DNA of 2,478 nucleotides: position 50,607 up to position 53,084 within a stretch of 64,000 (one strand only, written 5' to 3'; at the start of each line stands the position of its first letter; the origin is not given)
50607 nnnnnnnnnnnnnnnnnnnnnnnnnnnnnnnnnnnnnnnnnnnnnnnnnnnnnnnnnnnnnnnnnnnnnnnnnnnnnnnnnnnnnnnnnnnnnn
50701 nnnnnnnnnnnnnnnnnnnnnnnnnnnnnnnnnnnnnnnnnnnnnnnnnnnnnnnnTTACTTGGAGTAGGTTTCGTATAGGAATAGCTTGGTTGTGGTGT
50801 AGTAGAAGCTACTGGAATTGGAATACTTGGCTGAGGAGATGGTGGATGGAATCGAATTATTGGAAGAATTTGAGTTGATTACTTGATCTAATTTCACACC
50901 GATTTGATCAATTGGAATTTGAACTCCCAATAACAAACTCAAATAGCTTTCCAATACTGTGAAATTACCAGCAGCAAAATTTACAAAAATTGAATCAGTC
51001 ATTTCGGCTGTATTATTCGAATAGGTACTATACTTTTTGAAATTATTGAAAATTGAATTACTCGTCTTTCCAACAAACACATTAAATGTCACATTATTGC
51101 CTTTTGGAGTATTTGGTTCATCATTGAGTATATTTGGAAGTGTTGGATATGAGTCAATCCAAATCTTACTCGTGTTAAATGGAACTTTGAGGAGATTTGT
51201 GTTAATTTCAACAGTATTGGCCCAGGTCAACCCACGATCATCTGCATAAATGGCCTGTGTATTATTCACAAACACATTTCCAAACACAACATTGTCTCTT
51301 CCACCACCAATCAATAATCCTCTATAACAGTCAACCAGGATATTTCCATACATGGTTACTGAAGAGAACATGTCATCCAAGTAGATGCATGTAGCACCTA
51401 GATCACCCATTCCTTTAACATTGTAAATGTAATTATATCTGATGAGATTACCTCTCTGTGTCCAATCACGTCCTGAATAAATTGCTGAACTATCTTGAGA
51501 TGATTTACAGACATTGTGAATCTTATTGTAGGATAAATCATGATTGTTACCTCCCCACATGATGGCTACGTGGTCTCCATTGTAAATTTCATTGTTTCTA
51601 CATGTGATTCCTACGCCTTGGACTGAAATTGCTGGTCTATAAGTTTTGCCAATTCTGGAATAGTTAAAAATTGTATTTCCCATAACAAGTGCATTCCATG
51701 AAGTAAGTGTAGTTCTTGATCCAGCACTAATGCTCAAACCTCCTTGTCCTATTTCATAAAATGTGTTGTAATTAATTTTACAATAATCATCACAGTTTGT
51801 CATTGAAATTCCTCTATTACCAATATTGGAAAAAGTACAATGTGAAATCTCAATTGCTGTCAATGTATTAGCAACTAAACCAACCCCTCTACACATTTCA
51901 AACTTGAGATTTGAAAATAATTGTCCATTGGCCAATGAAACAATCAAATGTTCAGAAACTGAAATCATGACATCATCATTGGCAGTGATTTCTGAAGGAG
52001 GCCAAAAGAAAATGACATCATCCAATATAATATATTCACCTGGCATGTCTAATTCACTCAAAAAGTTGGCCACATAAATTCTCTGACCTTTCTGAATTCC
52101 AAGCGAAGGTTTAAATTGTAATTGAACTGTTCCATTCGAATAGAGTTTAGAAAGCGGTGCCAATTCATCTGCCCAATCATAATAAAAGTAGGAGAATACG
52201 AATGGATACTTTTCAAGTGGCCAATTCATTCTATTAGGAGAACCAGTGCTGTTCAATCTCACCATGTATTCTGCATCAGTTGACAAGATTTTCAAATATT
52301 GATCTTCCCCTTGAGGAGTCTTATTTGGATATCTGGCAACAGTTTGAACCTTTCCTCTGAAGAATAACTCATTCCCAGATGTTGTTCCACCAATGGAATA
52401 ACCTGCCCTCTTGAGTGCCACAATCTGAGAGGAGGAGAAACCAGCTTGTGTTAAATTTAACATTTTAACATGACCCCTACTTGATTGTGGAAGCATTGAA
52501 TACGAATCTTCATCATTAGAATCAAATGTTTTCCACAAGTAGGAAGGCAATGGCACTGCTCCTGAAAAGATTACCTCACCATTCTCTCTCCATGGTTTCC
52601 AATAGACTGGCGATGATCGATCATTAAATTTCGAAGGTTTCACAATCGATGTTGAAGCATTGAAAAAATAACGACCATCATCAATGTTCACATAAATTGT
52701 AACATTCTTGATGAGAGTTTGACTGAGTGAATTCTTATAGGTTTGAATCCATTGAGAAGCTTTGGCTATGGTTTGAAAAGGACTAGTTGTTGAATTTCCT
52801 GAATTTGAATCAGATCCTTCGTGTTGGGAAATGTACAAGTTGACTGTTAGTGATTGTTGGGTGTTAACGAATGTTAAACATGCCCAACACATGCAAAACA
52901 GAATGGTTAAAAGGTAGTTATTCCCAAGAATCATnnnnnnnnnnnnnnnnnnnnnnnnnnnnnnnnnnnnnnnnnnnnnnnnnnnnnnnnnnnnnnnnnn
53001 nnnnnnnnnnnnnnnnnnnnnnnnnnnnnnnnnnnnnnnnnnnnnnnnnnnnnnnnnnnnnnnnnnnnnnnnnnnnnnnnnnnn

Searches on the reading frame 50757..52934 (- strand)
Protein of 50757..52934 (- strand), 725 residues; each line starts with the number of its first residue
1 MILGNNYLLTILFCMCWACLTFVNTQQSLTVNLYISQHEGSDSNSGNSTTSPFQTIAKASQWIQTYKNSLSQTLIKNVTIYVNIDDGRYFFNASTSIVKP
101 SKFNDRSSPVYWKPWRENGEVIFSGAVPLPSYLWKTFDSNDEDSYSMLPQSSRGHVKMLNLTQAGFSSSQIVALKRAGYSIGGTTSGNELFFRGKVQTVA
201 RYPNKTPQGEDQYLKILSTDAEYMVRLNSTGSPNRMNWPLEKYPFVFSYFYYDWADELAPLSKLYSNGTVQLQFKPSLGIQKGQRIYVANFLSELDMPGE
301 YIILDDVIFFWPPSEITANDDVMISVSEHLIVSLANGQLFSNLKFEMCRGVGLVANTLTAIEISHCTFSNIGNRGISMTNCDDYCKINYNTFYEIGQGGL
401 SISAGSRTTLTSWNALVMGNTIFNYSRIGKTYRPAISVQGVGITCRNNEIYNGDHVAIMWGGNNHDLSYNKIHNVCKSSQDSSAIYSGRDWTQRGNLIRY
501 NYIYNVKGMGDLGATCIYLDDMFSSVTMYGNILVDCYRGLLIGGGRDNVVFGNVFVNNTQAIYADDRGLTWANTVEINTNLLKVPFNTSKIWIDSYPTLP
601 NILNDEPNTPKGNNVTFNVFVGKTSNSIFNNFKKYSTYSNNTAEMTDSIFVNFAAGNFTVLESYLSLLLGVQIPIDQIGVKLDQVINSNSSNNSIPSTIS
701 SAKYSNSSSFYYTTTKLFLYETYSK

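Call 9: search_protein_families(library=pfam, proteins=[window:50757-52934:-], max_evalue=0.001)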
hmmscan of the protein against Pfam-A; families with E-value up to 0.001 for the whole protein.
window:50757-52934:- (725 aa): 2 families
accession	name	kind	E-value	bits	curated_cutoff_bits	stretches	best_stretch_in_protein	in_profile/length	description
PF13229.12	Beta_helix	-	8.1e-14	52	25.9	2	435-583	2-135/158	Right handed beta helix region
PF05048.19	NosD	-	1.9e-07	31.2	23.6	1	410-587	44-202/212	Periplasmic copper-binding protein (NosD)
